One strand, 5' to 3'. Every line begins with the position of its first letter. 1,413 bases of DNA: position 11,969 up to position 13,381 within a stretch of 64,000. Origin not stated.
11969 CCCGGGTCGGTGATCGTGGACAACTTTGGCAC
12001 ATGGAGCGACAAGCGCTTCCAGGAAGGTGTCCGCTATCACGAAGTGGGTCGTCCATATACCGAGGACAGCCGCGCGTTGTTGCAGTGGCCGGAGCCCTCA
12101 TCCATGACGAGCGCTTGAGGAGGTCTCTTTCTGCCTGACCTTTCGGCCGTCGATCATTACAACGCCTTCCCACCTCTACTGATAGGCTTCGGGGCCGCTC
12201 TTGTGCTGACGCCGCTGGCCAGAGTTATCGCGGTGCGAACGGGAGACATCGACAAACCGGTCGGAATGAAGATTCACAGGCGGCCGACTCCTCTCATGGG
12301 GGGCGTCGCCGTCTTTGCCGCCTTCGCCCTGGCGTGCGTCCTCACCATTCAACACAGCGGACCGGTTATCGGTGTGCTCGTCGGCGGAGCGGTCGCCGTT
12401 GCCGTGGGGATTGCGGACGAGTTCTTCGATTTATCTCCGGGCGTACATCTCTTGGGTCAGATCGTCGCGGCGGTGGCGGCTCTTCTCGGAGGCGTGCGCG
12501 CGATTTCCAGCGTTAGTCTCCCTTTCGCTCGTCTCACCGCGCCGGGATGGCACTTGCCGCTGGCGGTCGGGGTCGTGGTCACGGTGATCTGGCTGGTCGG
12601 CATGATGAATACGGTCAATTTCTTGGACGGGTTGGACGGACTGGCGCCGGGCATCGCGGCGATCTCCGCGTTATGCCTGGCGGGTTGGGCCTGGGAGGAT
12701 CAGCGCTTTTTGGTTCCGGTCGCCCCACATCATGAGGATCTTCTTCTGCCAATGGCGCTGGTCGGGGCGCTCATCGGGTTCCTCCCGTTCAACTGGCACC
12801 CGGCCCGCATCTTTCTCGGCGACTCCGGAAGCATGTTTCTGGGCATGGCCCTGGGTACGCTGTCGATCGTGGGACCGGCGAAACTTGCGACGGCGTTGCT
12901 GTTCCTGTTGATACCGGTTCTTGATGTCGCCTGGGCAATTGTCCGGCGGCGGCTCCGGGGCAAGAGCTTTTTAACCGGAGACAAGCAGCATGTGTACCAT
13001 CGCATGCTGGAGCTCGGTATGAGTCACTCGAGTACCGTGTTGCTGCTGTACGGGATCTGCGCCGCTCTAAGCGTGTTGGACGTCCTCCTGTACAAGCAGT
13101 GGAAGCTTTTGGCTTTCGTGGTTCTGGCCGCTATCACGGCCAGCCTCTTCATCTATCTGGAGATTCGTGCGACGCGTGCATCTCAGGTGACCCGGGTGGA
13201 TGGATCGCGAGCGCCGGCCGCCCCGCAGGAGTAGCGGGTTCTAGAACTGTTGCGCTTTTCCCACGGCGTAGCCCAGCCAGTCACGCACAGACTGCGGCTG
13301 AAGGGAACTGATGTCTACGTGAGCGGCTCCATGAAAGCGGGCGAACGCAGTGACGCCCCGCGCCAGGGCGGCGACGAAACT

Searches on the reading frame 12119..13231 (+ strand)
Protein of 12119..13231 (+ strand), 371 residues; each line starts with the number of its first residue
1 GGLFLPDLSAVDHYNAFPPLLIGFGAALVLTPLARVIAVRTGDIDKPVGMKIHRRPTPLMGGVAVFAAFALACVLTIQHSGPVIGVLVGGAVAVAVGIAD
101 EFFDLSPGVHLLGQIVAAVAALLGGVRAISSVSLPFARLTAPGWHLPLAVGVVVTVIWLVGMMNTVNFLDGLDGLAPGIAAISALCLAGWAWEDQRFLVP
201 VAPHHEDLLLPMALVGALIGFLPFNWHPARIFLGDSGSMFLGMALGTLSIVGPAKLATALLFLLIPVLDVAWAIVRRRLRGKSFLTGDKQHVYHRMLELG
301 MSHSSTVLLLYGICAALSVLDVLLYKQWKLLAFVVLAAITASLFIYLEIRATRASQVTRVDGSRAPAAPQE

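Call 21: search_protein_families(library=ncbifam, max_evalue=1e-15, proteins=[window:12119-13231:+])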
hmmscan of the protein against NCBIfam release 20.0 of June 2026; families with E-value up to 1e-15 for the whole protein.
window:12119-13231:+ (371 aa): 3 families
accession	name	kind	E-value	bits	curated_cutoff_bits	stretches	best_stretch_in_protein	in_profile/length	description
TIGR02380.1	ECA_wecA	exception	9.8e-32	110.4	326.05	1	27-359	11-341/346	UDP-N-acetylglucosamine--undecaprenyl-phosphate N-acetylglucosaminephosphotransferase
TIGR00445.1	mraY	equivalog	4.5e-23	82.2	192.05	1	52-314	30-307/321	phospho-N-acetylmuramoyl-pentapeptide-transferase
NF053644.1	MraY_archaea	equivalog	1e-20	74.3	450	1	143-320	175-338/340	pseudomurein biosynthesis MraY family phospho-N-acetylmuramoyl-pentapeptide-transferase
